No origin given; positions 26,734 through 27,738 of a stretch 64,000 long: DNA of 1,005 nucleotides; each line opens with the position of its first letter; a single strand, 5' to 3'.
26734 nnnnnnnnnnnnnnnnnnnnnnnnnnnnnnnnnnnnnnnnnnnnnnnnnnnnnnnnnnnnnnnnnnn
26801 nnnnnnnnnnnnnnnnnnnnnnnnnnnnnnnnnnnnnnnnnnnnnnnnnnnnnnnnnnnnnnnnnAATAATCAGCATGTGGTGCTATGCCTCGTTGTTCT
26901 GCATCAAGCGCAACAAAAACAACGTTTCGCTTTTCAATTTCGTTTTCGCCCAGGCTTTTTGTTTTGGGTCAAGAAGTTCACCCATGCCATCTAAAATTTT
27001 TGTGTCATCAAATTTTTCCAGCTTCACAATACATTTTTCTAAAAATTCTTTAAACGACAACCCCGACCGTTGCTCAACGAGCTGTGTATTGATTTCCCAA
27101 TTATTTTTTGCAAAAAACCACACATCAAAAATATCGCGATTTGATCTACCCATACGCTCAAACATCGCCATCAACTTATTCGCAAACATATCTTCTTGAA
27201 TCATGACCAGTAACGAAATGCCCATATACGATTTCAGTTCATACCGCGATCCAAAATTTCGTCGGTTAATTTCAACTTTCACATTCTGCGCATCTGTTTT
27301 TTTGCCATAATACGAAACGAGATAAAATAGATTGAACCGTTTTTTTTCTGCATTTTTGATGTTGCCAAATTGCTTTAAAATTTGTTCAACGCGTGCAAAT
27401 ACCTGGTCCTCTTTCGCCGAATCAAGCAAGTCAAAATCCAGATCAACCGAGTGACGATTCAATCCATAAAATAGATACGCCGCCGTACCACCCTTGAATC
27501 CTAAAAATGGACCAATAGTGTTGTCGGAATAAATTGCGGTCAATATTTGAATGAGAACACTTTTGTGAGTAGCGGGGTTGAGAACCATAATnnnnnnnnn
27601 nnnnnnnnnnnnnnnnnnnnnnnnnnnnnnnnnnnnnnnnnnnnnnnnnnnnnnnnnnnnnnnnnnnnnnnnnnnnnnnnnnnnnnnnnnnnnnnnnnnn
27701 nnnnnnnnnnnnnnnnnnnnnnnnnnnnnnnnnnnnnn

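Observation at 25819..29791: Defense islet: two tandem AbiEi/AbiEii (type IV TA, abortive infection) pairs preceded by an uncharacterised membrane protein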

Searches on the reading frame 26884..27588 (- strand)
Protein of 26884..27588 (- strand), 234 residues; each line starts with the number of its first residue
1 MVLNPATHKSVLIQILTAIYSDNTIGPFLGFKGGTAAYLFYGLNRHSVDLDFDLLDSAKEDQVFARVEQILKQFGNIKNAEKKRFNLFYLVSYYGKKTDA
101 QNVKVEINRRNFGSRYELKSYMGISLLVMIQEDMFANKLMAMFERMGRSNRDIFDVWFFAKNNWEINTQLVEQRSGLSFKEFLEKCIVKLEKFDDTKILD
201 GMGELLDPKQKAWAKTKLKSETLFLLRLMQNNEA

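Call 3: search_protein_families(library=pfam, proteins=[window:26884-27588:-], max_evalue=0.01)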
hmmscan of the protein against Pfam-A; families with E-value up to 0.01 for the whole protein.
window:26884-27588:- (234 aa): 1 family
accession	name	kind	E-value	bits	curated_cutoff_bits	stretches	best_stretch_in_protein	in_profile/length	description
PF08843.17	AbiEii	-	2.1e-18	67.6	22.5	1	15-171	2-182/238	Nucleotidyl transferase AbiEii toxin, Type IV TA system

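Call 4: search_protein_families(library=padloc, proteins=[window:26884-27588:-], max_evalue=0.01)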
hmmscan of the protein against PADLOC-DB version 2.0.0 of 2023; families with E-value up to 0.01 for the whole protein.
window:26884-27588:- (234 aa): 21 families
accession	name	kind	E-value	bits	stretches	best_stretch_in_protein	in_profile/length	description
PDLC02324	AbiEii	-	6.5e-72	240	1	6-231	4-226/231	AbiEii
PDLC02307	AbiEii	-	2.1e-19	68.2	1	7-171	7-157/219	AbiEii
PDLC02323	AbiEii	-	1e-18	65.8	1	15-175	28-199/248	AbiEii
PDLC02330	AbiEii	-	7e-17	59.9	1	13-170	12-169/219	AbiEii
PDLC02294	AbiEii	-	9.6e-14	49.8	1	12-172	28-197/260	AbiEii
PDLC02293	AbiEii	-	6e-13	46.9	1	30-175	43-206/270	AbiEii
PDLC02328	AbiEii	-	8.8e-13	46.6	1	29-162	15-144/203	AbiEii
PDLC02305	AbiEii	-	1.2e-12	45.8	1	12-162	28-193/306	AbiEii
PDLC02290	AbiEii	-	3.3e-12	44.5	1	11-169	11-168/290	AbiEii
PDLC02296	AbiEii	-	4e-12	43.9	2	112-208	149-250/282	AbiEii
PDLC02313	AbiEii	-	6.4e-11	40.2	1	12-197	28-226/254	AbiEii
PDLC02298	AbiEii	-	7.5e-10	36.6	1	13-173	12-172/220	AbiEii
PDLC02317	AbiEii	-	8.4e-08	29.6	1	11-66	26-82/396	AbiEii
PDLC02288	AbiEii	-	1.1e-05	22.4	0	31-73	55-98/294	AbiEii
PDLC02321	AbiEii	-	1.6e-05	22.8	0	105-168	159-223/296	AbiEii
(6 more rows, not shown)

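Call 5: search_protein_families(library=ncbifam, proteins=[window:26884-27588:-], max_evalue=0.01)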
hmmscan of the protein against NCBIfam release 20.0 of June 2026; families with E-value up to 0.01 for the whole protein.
window:26884-27588:- (234 aa): 0 families

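Call 15: search_solved_structures(query=window:26884-27588:-, max_evalue=1, show_alignments=1)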
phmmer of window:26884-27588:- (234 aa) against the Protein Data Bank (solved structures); distinct sequences matched with E-value up to 1: 8.
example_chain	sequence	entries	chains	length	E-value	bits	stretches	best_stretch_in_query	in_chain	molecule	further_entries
4o8s_A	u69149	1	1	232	2e-10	43.8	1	27-171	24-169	Putative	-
4ok0_A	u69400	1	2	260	2.8e-10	43.3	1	27-170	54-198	Putative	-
6fvt_V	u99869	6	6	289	0.42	13.3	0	38-75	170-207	Ubiquitin carboxyl-terminal hydrolase RPN11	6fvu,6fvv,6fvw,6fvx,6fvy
3jck_G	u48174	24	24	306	0.5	13.1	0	38-75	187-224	Ubiquitin carboxyl-terminal hydrolase RPN11 | 26S PROTEASOME REGULATORY SUBUNIT RPN11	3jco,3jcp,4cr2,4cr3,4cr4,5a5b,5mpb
4o8x_B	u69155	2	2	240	0.53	13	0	38-69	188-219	26S proteasome regulatory subunit RPN11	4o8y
4owp_B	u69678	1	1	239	0.8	12.4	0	38-67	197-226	26S proteasome regulatory subunit RPN11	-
5w83_B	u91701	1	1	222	0.88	12.3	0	38-65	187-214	Ubiquitin carboxyl-terminal hydrolase RPN11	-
4ocl_B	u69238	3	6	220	0.94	12.2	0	38-65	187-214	26S proteasome regulatory subunit RPN11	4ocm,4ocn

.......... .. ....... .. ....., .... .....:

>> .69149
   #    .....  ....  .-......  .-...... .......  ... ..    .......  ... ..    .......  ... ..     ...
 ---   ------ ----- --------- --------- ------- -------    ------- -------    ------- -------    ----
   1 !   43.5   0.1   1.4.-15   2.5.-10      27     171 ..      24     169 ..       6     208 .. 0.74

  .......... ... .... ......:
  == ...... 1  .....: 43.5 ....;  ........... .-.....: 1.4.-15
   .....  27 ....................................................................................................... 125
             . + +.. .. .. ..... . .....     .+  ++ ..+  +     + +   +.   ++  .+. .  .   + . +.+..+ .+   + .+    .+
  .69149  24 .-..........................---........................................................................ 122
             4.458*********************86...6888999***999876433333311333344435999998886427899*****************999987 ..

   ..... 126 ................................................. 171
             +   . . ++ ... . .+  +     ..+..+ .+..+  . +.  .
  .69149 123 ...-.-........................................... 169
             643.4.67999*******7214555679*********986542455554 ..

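Call 39: find_homologous_proteins(query=window:26884-27588:-, max_evalue=1e-10)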
Query window:26884-27588:- (234 aa): 5844 proteins with E <= 1e-10 among 5947 candidates; the best 120 are listed.
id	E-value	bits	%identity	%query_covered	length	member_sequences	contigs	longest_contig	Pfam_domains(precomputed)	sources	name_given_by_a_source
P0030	4.1e-150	515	100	100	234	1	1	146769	PF08843.18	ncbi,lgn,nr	ncbi:MAG: nucleotidyl transferase AbiEii/AbiGii toxin family protein [Candidatus Kerfeldbacteria bac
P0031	1.8e-106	373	71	100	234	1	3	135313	PF08843.18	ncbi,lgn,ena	ncbi:MAG: nucleotidyl transferase AbiEii/AbiGii toxin family protein [Patescibacteria group bacteriu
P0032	3.4e-105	368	70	100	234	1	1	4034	PF08843.18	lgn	-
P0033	3.9e-103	362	69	97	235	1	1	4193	PF08843.18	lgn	-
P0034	9.2e-103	360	68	97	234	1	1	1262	PF08843.18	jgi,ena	-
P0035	1.2e-102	360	68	97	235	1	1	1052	PF08843.18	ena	-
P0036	1.8e-102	360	68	100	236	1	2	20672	PF08843.18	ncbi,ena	-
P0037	1.0e-100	354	67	97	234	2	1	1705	PF08843.18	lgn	-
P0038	3.0e-100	352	68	97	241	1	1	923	PF08843.18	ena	-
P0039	3.2e-100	352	68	97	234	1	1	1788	PF08843.18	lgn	-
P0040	1.9e-99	350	67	100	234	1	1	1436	PF08843.18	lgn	-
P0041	8.4e-99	348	65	100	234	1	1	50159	PF08843.18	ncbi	-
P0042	8.6e-99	347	67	97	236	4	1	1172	PF08843.18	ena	-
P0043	1.2e-98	347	66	97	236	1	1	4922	PF08843.18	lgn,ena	-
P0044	1.2e-98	347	67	100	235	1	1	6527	PF08843.18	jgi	-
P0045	1.6e-98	347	66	99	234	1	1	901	PF08843.18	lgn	-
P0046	2.0e-98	346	66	100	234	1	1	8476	PF08843.18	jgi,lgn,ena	-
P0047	3.8e-98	345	66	100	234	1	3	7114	PF08843.18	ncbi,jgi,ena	-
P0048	4.0e-98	345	67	100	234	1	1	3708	PF08843.18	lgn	-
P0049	4.0e-98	345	67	97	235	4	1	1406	PF08843.18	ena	-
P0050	4.3e-98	345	66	97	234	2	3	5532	PF08843.18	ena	-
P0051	5.4e-98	345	65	100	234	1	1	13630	PF08843.18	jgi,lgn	-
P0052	5.6e-98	345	67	98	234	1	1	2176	PF08843.18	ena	-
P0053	5.7e-98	345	67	100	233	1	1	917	PF08843.18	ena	-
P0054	6.2e-98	345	65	100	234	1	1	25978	PF08843.18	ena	-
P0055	6.3e-98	345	66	100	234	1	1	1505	PF08843.18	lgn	-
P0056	6.4e-98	345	65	100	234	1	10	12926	PF08843.18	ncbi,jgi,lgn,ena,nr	ncbi:MAG: nucleotidyl transferase AbiEii/AbiGii toxin family protein [Candidatus Gastranaerophilales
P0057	6.9e-98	345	64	99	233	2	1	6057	PF08843.18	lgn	-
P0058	1.0e-97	344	65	100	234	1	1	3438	PF08843.18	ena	-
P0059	1.2e-97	344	65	100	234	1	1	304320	PF08843.18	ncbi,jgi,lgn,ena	ncbi:MAG: nucleotidyl transferase AbiEii/AbiGii toxin family protein [Candidatus Gracilibacteria bac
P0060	1.3e-97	344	65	99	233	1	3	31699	PF08843.18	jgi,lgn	jgi:predicted nucleotidyltransferase component of viral defense system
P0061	1.3e-97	344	64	100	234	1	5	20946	PF08843.18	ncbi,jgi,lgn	-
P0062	1.5e-97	343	66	100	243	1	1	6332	PF08843.18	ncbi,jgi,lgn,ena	-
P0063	1.5e-97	343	64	100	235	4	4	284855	PF08843.18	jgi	jgi:predicted nucleotidyltransferase component of viral defense system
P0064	1.6e-97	343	64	100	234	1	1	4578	PF08843.18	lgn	-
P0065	1.6e-97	343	64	100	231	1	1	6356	PF08843.18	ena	-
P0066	1.9e-97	343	65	100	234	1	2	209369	PF08843.18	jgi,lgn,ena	-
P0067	1.9e-97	343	65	97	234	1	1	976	PF08843.18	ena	-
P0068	1.9e-97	343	65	100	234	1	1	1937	PF08843.18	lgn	-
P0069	2.0e-97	343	67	100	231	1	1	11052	PF08843.18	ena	-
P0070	2.1e-97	343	64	100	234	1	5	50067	PF08843.18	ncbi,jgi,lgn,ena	-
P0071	2.1e-97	343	66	100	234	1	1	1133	PF08843.18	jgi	-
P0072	3.0e-97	342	67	100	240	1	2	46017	PF08843.18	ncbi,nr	ncbi:nucleotidyl transferase AbiEii/AbiGii toxin family protein [bacterium]|nr:MAG: nucleotidyl tran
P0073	3.7e-97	342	64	100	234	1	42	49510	PF08843.18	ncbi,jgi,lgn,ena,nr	ncbi:MAG: hypothetical protein COT39_03330 [Parcubacteria group bacterium CG08_land_8_20_14_0_20_48_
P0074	5.1e-97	342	67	100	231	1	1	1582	PF08843.18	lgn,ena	-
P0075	5.2e-97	342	67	97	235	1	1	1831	PF08843.18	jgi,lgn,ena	-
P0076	5.5e-97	342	64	100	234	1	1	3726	PF08843.18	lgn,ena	-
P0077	6.8e-97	341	67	97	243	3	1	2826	PF08843.18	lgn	-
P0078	6.8e-97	341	66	97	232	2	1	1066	PF08843.18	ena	-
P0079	6.9e-97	341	64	100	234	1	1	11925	PF08843.18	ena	-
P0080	7.1e-97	341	65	96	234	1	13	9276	PF08843.18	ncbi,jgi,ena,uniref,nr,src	ncbi:MAG: hypothetical protein US31_C0024G0004 [Berkelbacteria bacterium GW2011_GWA1_36_9]|uniref:Nu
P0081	7.5e-97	341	64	100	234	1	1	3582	PF08843.18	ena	-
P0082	7.9e-97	341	65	100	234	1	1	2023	PF08843.18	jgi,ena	-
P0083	8.2e-97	341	68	92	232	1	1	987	PF08843.18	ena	-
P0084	9.5e-97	341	64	99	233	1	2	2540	PF08843.18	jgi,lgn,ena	-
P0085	1.1e-96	341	64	100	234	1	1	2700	PF08843.18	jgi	-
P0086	1.1e-96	341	68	98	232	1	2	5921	PF08843.18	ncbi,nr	ncbi:MAG: nucleotidyl transferase AbiEii/AbiGii toxin family protein [Deltaproteobacteria bacterium]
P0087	1.3e-96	340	64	100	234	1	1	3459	PF08843.18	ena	-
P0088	1.4e-96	340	66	100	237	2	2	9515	PF08843.18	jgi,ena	-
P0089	1.5e-96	340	67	100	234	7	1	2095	PF08843.18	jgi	-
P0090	1.6e-96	340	65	97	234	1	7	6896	PF08843.18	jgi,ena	-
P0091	1.6e-96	340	64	100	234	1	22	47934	PF08843.18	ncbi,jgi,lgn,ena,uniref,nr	ncbi:hypothetical protein A3I34_03160 [Candidatus Jorgensenbacteria bacterium RIFCSPLOWO2_02_FULL_45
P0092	1.7e-96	340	64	99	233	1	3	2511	PF08843.18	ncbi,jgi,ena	-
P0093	1.7e-96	340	66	100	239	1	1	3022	PF08843.18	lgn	-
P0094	2.0e-96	340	67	100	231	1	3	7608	PF08843.18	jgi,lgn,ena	-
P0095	2.4e-96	339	64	100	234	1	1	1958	PF08843.18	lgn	-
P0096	2.5e-96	339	66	100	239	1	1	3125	PF08843.18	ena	-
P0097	2.8e-96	339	64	100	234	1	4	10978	PF08843.18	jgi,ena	-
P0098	3.2e-96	339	64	100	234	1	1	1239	PF08843.18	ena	-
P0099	3.2e-96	339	64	100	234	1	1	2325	PF08843.18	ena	-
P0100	3.3e-96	339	64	100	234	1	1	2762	PF08843.18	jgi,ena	-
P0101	3.4e-96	339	63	100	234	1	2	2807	PF08843.18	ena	-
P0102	4.0e-96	339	63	100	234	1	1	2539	PF08843.18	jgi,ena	-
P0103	4.3e-96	339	64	100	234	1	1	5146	PF08843.18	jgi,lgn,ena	-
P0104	4.3e-96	339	66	94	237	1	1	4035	PF08843.18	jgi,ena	-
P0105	4.4e-96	339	64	100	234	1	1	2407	PF08843.18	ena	-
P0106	4.5e-96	339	64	100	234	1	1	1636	PF08843.18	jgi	jgi:predicted nucleotidyltransferase component of viral defense system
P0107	4.6e-96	339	64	97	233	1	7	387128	PF08843.18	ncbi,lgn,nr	ncbi:nucleotidyl transferase AbiEii/AbiGii toxin family protein [Candidatus Babeliales bacterium]|nr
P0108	5.3e-96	338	65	100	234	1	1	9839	PF08843.18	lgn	-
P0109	6.2e-96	338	63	100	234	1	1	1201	PF08843.18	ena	-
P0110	6.4e-96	338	64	100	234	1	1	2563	PF08843.18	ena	-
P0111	7.9e-96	338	66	100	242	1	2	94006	PF08843.18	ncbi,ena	-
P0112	8.1e-96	338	67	97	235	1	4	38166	PF08843.18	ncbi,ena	ncbi:MAG: nucleotidyl transferase AbiEii/AbiGii toxin family protein [Patescibacteria group bacteriu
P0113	8.9e-96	338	64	100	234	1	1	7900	PF08843.18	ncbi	-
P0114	1.1e-95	337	64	100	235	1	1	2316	PF08843.18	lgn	-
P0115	1.1e-95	337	64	100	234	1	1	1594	PF08843.18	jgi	jgi:predicted nucleotidyltransferase component of viral defense system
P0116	1.2e-95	337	65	100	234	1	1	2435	PF08843.18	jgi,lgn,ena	-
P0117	1.3e-95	337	64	100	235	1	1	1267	PF08843.18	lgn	-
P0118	1.4e-95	337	63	100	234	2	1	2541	PF08843.18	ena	-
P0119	1.6e-95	337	63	100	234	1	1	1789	PF08843.18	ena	-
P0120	1.6e-95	337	66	100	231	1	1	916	PF08843.18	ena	-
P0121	1.7e-95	337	63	100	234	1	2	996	PF08843.18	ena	-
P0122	1.8e-95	337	64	100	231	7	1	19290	PF08843.18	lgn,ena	-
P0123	1.8e-95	337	64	100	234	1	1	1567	PF08843.18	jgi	-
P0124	2.2e-95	336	65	100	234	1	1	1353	PF08843.18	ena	-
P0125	2.3e-95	336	64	100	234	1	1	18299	PF08843.18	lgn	-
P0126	2.5e-95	336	64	100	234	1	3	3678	PF08843.18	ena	-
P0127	2.6e-95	336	65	99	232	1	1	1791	PF08843.18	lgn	-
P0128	2.8e-95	336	64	97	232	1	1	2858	PF08843.18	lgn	-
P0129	3.3e-95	336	66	99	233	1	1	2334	PF08843.18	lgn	-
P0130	3.7e-95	336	63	100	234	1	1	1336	PF08843.18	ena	-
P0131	4.4e-95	335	64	100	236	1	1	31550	PF08843.18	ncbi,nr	ncbi:MAG: nucleotidyl transferase AbiEii/AbiGii toxin family protein [Elusimicrobiota bacterium]|nr:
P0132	4.5e-95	335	65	97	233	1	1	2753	PF08843.18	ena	-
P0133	4.6e-95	335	63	100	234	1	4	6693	PF08843.18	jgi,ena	-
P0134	4.9e-95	335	63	100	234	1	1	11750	PF08843.18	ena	-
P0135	4.9e-95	335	65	100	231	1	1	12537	PF08843.18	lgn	-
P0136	4.9e-95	335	66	98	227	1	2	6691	PF08843.18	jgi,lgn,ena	-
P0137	5.3e-95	335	64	100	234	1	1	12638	PF08843.18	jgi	jgi:predicted nucleotidyltransferase component of viral defense system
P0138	5.4e-95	335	63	100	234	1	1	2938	PF08843.18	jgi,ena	-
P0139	5.4e-95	335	64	99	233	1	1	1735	PF08843.18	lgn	-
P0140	5.4e-95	335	66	100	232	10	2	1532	PF08843.18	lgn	-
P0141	5.7e-95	335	63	100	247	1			PF08843.18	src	-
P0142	6.0e-95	335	63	100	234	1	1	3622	PF08843.18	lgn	-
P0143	6.0e-95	335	67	100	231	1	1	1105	PF08843.18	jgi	-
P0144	7.0e-95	335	63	100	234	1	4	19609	PF08843.18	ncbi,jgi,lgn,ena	-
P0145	7.1e-95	335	66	100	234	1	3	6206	PF08843.18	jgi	jgi:predicted nucleotidyltransferase component of viral defense system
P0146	7.5e-95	335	62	100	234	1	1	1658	PF08843.18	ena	-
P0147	7.9e-95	335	64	97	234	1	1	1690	PF08843.18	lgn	-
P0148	8.0e-95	335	63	100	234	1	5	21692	PF08843.18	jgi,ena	-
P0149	8.1e-95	334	63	100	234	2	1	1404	PF08843.18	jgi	-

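Call 42: find_encoding_contigs(protein=P0031, flank=8000, max_places=3)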
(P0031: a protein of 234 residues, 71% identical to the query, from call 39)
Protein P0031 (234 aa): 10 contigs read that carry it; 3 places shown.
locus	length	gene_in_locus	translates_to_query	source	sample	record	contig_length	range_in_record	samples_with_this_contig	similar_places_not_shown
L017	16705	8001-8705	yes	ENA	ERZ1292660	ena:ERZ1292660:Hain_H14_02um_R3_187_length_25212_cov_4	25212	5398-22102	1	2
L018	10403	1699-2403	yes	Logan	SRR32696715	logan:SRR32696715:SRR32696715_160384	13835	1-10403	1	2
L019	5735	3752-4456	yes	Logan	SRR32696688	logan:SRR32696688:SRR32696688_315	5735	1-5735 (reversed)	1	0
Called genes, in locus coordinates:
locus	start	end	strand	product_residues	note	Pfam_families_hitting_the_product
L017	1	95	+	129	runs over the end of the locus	-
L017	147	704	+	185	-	PF01966:HD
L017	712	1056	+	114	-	PF03819:MazG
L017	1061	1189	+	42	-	-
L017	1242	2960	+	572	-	PF01807:Zn_ribbon_DnaG, PF08275:DNAG_N, PF01751:Toprim, PF13155:Toprim_2, PF13662:Toprim_4, PF10410:DnaB_bind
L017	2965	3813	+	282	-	PF02498:Bro-N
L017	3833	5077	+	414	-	PF03979:Sigma70_r1_1, PF00140:Sigma70_r1_2, PF04542:Sigma70_r2, PF04539:Sigma70_r3, PF04545:Sigma70_r4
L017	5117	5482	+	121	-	PF05635:23S_rRNA_IVP, PF22296:bAvd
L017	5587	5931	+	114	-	-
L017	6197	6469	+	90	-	PF01541:GIY-YIG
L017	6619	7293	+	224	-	-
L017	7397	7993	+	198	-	PF13338:AbiEi_4 (weak)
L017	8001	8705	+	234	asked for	PF08843:AbiEii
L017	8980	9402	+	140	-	PF00293:NUDIX, PF22327:Nudt16-like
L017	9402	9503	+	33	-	-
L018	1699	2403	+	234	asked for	PF08843:AbiEii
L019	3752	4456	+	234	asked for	PF08843:AbiEii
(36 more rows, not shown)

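Call 77: find_related_loci(query=window:26884-27588:-, collection=viral_contigs, flank=6000)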
Query window:26884-27588:- (234 aa) in viral_contigs; peptide patterns used: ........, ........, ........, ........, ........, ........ (x = any residue, [..] = any of these).
No stretch of DNA in the collection matches any of the patterns.

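Call 92: find_encoding_contigs(protein=P0032, flank=4000, max_places=2)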
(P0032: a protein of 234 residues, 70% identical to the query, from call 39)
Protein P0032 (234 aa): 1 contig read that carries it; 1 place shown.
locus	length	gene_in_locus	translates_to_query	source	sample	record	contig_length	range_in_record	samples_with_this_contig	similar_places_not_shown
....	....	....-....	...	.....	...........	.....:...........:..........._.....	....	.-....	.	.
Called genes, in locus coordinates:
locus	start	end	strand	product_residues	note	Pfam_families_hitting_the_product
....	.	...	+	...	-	?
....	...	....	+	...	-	-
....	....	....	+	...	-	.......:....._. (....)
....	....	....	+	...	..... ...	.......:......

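Call 99: search_dna_similar(query=window:26884-27588:-, collection=plasmids, mode=protein, max_evalue=1e-10, max_rows=8)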
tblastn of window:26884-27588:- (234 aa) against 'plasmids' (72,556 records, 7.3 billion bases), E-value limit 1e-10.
No match.
